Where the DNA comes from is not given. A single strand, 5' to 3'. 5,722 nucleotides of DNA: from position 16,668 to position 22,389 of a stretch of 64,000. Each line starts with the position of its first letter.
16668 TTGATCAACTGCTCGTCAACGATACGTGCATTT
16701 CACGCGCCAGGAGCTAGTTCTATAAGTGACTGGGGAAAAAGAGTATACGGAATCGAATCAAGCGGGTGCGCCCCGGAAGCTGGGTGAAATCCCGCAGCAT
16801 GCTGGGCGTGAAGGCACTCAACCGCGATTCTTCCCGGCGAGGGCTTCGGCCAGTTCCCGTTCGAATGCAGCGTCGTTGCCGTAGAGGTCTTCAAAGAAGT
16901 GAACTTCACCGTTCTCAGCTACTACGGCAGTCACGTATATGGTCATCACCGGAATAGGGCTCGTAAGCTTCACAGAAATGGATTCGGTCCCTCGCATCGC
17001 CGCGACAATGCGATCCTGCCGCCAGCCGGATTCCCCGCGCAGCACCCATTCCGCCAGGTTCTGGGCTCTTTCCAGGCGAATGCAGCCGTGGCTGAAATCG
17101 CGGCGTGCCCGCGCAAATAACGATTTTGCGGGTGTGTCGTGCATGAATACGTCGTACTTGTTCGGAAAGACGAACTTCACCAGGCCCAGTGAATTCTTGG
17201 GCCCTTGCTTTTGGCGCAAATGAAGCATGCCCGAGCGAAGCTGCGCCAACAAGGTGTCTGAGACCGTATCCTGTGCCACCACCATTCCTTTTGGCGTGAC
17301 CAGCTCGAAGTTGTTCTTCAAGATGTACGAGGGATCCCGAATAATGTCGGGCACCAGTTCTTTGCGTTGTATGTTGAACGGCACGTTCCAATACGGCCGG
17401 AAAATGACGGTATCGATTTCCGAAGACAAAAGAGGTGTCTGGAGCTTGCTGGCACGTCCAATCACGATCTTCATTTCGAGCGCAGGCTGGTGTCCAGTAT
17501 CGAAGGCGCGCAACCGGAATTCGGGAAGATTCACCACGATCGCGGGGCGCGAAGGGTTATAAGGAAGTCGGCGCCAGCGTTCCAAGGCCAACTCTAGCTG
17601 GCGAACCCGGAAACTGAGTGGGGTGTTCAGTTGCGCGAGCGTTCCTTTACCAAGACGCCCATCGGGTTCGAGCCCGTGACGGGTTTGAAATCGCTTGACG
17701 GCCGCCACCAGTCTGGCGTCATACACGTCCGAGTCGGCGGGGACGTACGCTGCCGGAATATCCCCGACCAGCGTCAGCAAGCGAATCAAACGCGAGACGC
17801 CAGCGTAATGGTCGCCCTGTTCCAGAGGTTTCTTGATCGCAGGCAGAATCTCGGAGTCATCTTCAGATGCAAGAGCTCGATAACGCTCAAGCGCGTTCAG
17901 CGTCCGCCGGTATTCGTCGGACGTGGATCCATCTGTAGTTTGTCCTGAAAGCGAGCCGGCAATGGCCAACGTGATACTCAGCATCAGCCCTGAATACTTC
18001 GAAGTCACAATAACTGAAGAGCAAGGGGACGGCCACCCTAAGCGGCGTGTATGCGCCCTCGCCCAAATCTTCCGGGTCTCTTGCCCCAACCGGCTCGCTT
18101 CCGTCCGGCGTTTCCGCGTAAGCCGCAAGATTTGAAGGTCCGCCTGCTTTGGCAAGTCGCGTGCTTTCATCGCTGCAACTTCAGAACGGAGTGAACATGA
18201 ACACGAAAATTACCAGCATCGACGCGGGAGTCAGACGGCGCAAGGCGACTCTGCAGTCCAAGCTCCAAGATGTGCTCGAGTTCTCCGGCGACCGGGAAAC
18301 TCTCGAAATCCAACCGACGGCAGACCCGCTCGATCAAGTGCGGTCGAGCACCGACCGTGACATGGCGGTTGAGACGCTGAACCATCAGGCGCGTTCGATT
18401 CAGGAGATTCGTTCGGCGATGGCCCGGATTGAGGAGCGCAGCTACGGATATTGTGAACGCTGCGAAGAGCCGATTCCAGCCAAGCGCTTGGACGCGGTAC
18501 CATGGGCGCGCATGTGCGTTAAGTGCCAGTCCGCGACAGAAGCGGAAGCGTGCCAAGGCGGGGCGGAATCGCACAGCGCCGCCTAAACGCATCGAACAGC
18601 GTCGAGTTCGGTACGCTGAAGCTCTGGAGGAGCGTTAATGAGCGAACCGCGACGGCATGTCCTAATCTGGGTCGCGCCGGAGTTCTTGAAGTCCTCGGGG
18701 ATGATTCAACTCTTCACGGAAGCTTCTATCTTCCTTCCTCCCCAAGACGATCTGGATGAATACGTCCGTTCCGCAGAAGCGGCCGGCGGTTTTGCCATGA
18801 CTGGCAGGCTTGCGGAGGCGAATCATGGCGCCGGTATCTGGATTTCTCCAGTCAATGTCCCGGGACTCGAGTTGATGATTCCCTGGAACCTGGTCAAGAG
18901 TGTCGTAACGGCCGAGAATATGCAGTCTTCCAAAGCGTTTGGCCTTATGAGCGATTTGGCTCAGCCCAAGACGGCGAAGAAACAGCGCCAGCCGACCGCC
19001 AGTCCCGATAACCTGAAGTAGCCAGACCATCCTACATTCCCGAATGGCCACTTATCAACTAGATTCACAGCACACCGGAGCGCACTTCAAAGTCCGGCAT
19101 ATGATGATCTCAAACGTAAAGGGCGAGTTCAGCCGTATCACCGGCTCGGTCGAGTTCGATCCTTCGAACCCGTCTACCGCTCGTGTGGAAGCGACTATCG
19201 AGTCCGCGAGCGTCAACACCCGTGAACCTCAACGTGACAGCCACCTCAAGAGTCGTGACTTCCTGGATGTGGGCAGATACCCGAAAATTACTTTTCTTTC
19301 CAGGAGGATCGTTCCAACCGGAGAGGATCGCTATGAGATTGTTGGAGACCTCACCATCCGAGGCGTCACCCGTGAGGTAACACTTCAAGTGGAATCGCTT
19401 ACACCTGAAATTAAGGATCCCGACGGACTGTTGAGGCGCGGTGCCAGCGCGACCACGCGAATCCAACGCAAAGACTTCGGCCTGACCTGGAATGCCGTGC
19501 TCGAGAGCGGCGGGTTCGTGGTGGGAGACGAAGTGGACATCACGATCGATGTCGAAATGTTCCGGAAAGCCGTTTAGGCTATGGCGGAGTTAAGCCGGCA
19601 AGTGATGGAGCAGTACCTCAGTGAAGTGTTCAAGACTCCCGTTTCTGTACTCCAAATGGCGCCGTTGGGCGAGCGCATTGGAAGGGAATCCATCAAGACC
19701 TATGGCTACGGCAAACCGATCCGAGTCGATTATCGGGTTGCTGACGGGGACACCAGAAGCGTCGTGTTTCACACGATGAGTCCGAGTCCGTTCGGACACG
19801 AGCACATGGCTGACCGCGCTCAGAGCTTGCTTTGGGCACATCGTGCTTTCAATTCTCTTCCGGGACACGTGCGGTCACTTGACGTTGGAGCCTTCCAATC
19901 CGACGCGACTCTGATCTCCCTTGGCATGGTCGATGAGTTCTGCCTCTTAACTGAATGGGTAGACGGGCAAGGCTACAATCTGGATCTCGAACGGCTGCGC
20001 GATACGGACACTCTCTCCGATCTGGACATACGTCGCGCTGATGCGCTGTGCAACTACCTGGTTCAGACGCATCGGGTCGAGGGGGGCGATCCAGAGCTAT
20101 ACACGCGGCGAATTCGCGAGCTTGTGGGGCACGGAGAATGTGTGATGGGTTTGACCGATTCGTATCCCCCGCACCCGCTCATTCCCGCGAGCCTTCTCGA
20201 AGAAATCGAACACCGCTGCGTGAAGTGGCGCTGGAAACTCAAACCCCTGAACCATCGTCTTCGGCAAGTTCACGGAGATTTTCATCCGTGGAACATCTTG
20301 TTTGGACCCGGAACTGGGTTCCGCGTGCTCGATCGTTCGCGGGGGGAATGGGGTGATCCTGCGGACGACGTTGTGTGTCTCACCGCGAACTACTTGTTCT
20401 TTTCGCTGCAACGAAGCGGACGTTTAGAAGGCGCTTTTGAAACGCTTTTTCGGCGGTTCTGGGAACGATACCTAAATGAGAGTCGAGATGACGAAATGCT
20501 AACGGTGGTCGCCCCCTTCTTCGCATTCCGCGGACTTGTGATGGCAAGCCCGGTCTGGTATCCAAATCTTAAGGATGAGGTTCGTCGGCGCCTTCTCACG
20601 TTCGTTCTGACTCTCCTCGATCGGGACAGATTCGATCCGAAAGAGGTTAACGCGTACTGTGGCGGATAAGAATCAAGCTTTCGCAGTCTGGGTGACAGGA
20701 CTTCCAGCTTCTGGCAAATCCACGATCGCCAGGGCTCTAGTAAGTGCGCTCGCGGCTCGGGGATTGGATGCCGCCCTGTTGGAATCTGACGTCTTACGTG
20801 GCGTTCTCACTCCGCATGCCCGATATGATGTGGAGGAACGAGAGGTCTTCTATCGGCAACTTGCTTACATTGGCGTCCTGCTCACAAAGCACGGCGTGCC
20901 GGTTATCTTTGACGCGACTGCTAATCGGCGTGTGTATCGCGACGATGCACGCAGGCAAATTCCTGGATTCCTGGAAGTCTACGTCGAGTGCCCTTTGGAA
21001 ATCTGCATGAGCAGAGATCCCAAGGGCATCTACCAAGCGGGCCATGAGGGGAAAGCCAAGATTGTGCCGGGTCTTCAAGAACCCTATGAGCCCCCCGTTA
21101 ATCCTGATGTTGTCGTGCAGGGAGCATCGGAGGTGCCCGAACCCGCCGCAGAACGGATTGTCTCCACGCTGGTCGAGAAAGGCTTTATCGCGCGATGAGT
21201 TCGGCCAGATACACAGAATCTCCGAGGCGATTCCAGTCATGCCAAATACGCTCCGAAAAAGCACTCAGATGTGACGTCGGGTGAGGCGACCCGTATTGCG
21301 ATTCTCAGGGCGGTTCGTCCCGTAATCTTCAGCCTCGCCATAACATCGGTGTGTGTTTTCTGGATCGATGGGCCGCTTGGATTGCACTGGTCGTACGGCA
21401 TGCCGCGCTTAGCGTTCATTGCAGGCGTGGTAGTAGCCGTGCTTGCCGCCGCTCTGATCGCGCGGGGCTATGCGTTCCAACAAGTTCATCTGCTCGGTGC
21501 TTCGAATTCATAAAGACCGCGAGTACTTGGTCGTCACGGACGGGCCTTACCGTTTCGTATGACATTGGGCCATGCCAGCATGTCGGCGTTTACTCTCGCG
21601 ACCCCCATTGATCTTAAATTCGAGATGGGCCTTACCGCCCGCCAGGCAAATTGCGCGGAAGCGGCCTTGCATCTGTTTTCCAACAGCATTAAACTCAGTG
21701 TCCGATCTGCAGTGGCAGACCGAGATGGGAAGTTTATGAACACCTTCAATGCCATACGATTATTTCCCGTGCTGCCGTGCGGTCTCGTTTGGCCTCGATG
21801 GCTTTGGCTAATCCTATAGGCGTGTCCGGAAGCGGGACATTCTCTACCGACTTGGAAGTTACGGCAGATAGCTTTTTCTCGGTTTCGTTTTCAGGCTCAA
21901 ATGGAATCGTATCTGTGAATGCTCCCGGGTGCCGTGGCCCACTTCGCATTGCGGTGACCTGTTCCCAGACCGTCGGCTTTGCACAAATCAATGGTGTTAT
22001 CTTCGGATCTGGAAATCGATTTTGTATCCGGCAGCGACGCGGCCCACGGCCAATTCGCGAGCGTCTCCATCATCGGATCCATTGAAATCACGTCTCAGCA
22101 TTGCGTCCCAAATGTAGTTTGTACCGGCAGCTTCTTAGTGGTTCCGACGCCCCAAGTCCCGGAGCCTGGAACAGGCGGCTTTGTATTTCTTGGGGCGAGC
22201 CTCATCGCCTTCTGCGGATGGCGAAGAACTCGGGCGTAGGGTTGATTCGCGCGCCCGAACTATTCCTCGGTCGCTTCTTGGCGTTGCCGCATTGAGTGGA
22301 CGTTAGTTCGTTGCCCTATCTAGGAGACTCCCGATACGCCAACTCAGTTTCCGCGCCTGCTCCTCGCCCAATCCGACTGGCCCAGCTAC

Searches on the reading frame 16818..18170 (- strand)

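Call 52: search_protein_families(library=pfam, proteins=[window:16818-18170:-], max_evalue=0.001)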
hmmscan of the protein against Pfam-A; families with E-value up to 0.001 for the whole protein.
window:16818-18170:- (450 aa): 2 families
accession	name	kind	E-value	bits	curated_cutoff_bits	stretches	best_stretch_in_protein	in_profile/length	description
PF03734.19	YkuD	-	3.2e-24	86.6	23.4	1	209-379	2-141/146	L,D-transpeptidase catalytic domain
PF01471.23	PG_binding_1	-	7.4e-10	39.3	23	1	144-181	21-57/57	Putative peptidoglycan binding domain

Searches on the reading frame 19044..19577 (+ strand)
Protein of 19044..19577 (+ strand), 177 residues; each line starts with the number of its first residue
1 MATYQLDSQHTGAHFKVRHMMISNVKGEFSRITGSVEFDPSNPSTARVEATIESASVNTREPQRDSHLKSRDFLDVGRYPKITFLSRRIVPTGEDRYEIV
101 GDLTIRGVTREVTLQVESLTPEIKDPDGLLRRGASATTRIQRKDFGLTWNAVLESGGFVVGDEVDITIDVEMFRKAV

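Call 52: search_protein_families(library=pfam, proteins=[window:19044-19577:+], max_evalue=0.001)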
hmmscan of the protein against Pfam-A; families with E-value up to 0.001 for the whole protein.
window:19044-19577:+ (177 aa): 1 family
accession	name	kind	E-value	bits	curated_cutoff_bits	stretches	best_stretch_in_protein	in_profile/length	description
PF04264.18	YceI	-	1.4e-49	168.7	23.7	1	4-172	1-150/150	YceI-like domain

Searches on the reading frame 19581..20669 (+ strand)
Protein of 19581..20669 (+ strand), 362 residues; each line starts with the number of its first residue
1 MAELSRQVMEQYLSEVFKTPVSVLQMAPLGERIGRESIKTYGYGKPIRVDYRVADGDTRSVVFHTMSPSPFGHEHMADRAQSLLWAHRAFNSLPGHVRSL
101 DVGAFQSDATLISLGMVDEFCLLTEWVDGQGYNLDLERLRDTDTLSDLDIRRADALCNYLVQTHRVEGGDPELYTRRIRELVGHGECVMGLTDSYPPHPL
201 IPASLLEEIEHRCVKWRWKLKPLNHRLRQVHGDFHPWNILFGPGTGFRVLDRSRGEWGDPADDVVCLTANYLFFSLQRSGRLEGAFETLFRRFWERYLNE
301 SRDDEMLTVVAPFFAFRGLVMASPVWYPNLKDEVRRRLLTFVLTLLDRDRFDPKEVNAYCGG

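Call 52: search_protein_families(library=pfam, proteins=[window:19581-20669:+], max_evalue=0.001)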
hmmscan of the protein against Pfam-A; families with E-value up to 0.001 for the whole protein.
window:19581-20669:+ (362 aa): 1 family
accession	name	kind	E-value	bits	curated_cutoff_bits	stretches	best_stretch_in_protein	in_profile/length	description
PF01636.29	APH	-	5.1e-09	36.7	23.2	1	103-273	59-214/239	Phosphotransferase enzyme family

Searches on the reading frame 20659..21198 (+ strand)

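Call 52: search_protein_families(library=pfam, proteins=[window:20659-21198:+], max_evalue=0.001)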
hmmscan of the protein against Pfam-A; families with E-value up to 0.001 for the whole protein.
window:20659-21198:+ (179 aa): 4 families
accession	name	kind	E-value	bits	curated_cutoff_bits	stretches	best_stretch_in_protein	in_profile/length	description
PF01583.26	APS_kinase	-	2.1e-36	125.7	21.1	1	7-154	2-152/152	Adenylylsulphate kinase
PF13671.12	AAA_33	-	1.6e-12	48.4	27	1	10-119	2-114/143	AAA domain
PF08433.16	KTI12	-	3.2e-08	33.9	22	1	10-123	4-117/271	Chromatin associated protein KTI12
PF13238.12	AAA_18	-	4.4e-07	30.8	29.4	1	11-119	2-107/128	AAA domain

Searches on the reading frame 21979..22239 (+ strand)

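Call 79: search_protein_families(library=ncbifam, proteins=[window:21979-22239:+], max_evalue=0.01)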
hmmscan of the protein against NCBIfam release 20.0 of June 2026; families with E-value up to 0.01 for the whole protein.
window:21979-22239:+ (86 aa): 1 family
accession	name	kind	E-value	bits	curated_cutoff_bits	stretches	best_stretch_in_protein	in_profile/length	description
TIGR02595.1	PEP_CTERM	domain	0.0088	16.8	16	0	60-83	1-21/24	PEP-CTERM sorting domain-containing protein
